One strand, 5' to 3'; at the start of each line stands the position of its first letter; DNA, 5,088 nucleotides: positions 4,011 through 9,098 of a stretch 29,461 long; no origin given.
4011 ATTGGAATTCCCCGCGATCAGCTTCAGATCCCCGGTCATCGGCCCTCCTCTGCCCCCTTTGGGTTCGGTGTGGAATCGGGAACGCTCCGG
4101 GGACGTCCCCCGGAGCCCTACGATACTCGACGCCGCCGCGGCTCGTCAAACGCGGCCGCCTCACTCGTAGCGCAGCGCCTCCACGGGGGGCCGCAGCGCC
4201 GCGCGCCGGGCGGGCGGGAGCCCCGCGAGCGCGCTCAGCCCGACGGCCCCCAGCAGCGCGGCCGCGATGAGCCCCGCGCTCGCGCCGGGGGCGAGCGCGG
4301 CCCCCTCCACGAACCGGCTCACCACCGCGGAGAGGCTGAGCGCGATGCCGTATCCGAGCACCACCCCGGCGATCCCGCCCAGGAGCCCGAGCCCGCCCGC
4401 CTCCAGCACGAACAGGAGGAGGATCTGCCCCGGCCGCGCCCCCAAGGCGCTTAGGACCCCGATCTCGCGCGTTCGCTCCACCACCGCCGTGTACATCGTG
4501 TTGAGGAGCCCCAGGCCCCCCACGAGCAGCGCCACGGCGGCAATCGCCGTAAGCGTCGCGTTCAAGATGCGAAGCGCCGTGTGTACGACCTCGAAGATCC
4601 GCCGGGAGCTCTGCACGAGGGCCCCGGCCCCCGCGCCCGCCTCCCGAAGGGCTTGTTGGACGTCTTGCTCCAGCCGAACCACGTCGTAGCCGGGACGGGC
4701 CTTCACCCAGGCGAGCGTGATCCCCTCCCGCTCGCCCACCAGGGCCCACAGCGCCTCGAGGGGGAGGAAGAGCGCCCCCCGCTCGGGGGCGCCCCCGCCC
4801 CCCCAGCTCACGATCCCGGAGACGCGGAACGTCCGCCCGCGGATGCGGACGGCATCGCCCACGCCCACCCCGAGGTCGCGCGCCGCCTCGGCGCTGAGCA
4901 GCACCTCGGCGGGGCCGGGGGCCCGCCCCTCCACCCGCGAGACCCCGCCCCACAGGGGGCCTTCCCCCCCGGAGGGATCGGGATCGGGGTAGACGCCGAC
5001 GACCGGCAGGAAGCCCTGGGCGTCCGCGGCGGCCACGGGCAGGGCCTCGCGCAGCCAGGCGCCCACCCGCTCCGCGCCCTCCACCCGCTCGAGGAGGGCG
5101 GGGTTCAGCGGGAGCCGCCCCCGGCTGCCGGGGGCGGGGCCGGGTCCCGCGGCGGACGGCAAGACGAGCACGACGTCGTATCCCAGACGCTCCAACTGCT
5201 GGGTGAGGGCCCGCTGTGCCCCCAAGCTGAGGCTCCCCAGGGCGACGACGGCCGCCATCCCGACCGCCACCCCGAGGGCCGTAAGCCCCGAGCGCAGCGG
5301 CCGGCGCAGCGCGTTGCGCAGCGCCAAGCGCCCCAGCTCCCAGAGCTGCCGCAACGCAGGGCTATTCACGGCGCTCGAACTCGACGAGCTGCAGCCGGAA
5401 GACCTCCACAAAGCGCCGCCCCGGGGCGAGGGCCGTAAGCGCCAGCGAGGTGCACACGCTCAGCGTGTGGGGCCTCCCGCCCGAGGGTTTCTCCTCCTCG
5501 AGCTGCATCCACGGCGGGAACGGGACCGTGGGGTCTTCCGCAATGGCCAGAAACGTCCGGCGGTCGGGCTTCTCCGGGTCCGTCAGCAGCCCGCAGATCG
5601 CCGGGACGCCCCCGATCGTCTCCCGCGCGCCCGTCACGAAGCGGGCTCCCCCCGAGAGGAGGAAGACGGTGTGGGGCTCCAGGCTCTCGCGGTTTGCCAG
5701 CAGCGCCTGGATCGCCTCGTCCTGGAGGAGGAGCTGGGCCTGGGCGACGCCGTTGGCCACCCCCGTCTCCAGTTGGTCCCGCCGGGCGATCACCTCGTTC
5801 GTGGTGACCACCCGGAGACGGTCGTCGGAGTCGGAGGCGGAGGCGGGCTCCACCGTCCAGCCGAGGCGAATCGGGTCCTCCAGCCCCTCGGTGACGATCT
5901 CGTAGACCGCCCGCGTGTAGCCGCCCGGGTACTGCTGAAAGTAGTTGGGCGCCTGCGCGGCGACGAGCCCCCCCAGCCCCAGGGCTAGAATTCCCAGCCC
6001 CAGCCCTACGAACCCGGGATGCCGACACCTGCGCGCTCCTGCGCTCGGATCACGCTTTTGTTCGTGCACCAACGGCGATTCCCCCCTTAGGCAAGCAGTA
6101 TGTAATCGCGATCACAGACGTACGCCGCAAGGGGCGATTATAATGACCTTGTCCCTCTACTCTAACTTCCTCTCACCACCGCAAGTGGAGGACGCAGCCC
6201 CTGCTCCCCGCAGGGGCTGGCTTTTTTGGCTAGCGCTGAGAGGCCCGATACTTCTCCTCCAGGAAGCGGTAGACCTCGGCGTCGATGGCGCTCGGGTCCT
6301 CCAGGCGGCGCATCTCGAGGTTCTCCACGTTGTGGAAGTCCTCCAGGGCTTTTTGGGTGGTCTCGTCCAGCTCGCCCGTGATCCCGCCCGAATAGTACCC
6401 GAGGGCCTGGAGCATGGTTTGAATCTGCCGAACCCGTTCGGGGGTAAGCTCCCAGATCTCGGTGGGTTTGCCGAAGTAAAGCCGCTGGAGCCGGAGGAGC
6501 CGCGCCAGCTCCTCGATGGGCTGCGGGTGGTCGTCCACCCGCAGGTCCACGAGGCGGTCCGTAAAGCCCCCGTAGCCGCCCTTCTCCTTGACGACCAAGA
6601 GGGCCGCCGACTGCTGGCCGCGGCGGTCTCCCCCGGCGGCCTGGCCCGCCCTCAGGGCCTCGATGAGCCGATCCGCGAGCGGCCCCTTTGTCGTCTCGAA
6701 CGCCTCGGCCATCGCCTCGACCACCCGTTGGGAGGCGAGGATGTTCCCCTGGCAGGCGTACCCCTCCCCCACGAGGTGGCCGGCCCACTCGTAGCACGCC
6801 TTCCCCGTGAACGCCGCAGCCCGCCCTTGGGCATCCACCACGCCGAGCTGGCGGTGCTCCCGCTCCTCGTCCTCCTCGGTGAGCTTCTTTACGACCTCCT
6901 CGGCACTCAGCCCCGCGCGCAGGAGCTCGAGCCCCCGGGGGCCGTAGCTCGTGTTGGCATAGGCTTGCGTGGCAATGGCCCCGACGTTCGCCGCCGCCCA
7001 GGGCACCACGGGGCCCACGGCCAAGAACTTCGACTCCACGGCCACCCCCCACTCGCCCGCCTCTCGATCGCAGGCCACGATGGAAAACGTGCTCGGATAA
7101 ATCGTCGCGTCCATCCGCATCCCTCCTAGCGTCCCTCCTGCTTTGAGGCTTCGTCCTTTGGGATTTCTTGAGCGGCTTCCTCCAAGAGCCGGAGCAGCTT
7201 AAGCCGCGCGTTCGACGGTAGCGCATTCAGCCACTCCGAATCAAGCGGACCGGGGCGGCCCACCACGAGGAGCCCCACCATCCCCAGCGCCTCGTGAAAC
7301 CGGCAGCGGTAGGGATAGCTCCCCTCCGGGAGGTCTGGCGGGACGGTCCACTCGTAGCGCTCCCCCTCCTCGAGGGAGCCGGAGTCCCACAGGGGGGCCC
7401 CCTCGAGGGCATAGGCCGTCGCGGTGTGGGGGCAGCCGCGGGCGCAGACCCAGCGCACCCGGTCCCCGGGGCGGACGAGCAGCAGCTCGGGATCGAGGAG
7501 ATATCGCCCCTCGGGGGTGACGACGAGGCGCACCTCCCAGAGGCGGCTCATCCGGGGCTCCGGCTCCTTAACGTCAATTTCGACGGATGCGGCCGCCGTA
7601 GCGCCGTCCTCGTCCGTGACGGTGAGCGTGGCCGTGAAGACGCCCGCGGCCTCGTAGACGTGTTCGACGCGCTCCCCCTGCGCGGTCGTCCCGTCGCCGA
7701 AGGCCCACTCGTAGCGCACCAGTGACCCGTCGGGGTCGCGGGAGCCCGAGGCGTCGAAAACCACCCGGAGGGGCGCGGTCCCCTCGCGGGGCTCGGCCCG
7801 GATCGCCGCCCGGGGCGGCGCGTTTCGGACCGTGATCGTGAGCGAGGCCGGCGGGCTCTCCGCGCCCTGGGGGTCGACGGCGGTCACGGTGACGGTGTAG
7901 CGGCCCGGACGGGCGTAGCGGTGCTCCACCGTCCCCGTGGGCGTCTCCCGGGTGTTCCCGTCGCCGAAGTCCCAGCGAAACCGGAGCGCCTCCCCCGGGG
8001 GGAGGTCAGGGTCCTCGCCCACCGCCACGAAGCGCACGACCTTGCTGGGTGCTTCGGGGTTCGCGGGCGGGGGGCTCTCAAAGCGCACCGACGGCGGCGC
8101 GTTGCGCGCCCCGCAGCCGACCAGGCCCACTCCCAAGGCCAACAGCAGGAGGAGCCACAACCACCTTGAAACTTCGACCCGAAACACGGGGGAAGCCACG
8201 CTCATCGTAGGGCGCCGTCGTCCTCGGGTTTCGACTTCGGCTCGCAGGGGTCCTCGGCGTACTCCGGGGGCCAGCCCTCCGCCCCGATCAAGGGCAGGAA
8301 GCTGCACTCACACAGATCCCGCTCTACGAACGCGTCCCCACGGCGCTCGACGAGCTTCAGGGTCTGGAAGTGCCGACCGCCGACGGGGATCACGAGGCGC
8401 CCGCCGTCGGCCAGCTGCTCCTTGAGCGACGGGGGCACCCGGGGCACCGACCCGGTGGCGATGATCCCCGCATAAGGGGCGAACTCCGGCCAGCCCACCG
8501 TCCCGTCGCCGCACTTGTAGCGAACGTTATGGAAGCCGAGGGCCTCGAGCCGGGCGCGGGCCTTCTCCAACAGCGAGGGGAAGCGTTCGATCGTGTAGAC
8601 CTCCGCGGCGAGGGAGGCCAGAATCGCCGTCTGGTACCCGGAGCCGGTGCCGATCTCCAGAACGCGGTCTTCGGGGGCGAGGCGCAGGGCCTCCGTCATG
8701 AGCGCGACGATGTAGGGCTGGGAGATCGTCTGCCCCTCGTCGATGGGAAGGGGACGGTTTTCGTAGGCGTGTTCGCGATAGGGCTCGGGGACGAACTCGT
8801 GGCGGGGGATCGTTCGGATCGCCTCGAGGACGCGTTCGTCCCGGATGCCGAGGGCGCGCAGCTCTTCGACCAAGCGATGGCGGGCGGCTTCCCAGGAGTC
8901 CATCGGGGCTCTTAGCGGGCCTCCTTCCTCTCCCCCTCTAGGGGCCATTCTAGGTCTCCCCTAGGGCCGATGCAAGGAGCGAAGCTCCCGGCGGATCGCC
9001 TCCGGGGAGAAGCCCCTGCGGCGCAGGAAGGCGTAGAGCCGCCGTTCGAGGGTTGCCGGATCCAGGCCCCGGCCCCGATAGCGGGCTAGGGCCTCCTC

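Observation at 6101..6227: Hidden CRP/FNR-box, promoter, sRNA and terminator cassette on the strand opposite all neighbouring genes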

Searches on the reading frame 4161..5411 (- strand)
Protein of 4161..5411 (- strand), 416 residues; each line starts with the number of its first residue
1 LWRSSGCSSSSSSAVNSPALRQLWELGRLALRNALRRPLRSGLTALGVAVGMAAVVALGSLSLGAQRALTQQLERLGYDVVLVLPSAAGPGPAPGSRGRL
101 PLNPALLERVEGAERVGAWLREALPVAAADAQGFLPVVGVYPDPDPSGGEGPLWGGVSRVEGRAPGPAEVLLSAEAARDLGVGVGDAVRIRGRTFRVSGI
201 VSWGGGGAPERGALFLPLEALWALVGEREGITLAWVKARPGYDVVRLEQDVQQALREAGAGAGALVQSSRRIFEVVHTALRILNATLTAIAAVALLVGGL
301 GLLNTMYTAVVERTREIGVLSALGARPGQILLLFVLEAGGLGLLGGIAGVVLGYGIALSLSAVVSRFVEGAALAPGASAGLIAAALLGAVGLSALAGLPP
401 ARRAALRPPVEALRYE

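Call 6: search_protein_families(library=pfam, proteins=[window:4161-5411:-])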
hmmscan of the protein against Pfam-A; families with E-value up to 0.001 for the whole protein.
window:4161-5411:- (416 aa): 2 families
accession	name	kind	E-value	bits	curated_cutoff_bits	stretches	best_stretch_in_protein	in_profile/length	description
PF12704.14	MacB_PCD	-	2.7e-24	87.1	27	1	41-253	1-206/207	MacB-like periplasmic core domain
PF02687.27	FtsX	-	2.4e-17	63.5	25.5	1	289-405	2-116/120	FtsX-like permease C-terminal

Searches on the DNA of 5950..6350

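Call 4: search_rna_families(source=window, start=5950, end=6350, threshold=evalue, max_evalue=10, show_alignments=3)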
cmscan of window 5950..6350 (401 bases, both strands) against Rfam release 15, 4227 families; matches with E-value up to 10: 6.
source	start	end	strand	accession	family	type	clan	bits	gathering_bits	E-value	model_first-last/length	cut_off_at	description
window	5950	5985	-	RF02801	PyrR201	Gene; snRNA; snoRNA; HACA-box;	-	16.6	49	3.1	1-36/68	3'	Pyrobaculum sRNA 201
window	6195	6219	+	RF00260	HepC_CRE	Cis-reg;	-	15.6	140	0.074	115-139/176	no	Hepatitis C virus (HCV) cis-acting replication element (CRE)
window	6171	6241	-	RF04137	MIR834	Gene; miRNA;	-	14.8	200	0.9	1-181/181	no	MIR834 microRNA precursor family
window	6166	6225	+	RF02791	CcsR1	Gene; sRNA;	-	13.8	65.3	0.98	1-83/83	no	Conserved CCUCCUCCC motif stress-induced RNA 1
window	6150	6225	+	RF02278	Betaproteobacteria_toxic_sRNA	Gene; sRNA;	-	12.5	50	7.8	1-64/64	no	Betaproteobacteria toxic small RNA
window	5991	6118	-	RF02204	WT1-AS_2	Gene; lncRNA;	-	11.9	45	5.2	1-137/137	no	WT1 antisense RNA conserved region 2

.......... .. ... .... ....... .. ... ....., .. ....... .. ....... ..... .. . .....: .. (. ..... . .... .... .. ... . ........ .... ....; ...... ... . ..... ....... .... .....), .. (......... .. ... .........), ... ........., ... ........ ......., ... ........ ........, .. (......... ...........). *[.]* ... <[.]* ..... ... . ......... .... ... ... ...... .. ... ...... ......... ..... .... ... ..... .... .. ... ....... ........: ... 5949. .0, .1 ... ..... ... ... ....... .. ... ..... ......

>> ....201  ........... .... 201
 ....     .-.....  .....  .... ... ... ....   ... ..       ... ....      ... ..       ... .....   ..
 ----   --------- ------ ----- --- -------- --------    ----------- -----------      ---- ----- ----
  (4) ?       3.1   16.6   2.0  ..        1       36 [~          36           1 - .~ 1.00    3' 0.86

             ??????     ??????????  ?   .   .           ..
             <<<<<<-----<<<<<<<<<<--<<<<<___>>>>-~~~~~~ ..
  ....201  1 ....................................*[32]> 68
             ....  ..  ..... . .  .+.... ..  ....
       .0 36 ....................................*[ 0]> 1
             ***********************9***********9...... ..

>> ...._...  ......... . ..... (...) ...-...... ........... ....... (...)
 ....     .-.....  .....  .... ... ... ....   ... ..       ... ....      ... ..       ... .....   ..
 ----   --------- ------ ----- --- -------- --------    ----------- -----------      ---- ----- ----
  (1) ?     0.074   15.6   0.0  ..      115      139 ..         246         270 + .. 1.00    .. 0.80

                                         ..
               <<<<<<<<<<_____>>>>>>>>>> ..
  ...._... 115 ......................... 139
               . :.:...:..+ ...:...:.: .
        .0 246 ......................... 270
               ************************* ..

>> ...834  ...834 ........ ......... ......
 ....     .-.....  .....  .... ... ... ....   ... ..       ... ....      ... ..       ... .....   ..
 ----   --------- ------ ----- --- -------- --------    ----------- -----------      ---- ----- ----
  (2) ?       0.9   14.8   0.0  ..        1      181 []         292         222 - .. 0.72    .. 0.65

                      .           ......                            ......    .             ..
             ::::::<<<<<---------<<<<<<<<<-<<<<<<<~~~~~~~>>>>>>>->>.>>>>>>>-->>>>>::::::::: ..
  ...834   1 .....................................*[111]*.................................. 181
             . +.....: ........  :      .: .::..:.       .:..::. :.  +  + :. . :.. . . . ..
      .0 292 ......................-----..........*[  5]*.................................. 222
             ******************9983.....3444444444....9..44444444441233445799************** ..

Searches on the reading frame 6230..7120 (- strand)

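Call 6: search_protein_families(library=pfam, proteins=[window:6230-7120:-])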
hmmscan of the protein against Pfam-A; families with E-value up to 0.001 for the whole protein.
window:6230-7120:- (296 aa): 4 families
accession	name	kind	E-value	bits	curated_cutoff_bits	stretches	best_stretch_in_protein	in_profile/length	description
PF06267.17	DUF1028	-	2.3e-84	282.4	26.2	1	11-205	1-193/193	Family of unknown function (DUF1028)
PF08823.16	PG_binding_2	-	7.1e-15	55.5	21.1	1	218-287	6-74/74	Putative peptidoglycan binding domain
PF01471.23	PG_binding_1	-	3.5e-08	34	23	1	228-262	3-37/57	Putative peptidoglycan binding domain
PF17243.7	POTRA_TamA_1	-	0.00012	22.6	26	1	230-256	38-64/74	POTRA domain TamA domain 1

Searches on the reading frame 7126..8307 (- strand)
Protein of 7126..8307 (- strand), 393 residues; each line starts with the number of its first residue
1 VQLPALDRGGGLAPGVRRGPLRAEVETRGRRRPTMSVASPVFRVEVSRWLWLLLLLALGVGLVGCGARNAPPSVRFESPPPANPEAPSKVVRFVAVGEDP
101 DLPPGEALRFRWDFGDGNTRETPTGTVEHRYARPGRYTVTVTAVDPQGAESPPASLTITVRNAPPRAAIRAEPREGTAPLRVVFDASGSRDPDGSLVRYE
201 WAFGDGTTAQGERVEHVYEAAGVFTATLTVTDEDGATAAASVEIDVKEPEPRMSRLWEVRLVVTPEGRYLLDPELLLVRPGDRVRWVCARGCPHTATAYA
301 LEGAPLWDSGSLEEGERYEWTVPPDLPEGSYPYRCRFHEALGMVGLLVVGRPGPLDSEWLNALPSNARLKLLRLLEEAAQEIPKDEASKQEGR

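Call 6: search_protein_families(library=pfam, proteins=[window:7126-8307:-])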
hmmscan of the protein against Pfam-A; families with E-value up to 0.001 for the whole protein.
window:7126-8307:- (393 aa): 8 families
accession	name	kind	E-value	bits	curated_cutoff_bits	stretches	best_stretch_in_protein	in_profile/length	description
PF18911.6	PKD_4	-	2.1e-41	140.3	27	2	162-244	1-83/85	PKD domain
PF00801.26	PKD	-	3e-32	110.9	23.5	2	174-240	9-75/80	PKD domain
PF22352.2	K319L-like_PKD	-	8.8e-10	38.9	27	1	182-246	14-84/84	K319L-like, PKD domain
PF18981.6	InlK_D3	-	1.8e-05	25.2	25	0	132-160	47-75/75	Internalin K domain (D3/D4)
PF05345.18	He_PIG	-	5.6e-05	23.9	24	0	124-160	62-95/96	Putative Ig domain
PF17963.7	Big_9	-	0.00017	22.8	23.6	0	164-244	3-88/89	Bacterial Ig domain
PF00127.26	Copper-bind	-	0.00063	20.6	21.2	0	272-349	15-98/99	Copper binding proteins, plastocyanin/azurin family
PF19077.6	Big_13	-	0.0007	20.5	27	0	134-160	74-100/102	Bacterial Ig-like domain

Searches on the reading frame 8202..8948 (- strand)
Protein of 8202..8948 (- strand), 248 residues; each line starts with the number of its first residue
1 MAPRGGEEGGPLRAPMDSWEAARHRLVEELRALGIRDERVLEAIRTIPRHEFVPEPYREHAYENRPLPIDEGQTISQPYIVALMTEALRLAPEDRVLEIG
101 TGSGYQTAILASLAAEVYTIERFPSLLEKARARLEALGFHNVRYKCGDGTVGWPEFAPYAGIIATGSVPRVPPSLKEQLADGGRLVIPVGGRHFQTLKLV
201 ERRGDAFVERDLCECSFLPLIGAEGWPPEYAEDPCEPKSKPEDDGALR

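Call 6: search_protein_families(library=pfam, proteins=[window:8202-8948:-])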
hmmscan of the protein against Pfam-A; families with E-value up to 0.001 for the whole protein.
window:8202-8948:- (248 aa): 7 families
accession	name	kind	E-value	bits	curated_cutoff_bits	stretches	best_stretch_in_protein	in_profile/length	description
PF01135.25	PCMT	-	8.4e-63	212.4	20.3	1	24-224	4-209/210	Protein-L-isoaspartate(D-aspartate) O-methyltransferase (PCMT)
PF13649.12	Methyltransf_25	-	6.3e-07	30.4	27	1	96-168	1-74/97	Methyltransferase domain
PF13847.12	Methyltransf_31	-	9.5e-07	29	27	1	93-148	4-62/145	Methyltransferase domain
PF00398.26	RrnaAD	-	2.6e-06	27.2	24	1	85-135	23-73/263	Ribosomal RNA adenine dimethylase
PF08241.18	Methyltransf_11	-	3.3e-05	24.9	21.2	1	97-150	1-52/95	Methyltransferase domain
PF13489.12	Methyltransf_23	-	0.00061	20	27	1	88-186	18-115/164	Methyltransferase domain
PF08242.18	Methyltransf_12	-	0.00074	20.6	30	0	97-159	1-66/98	Methyltransferase domain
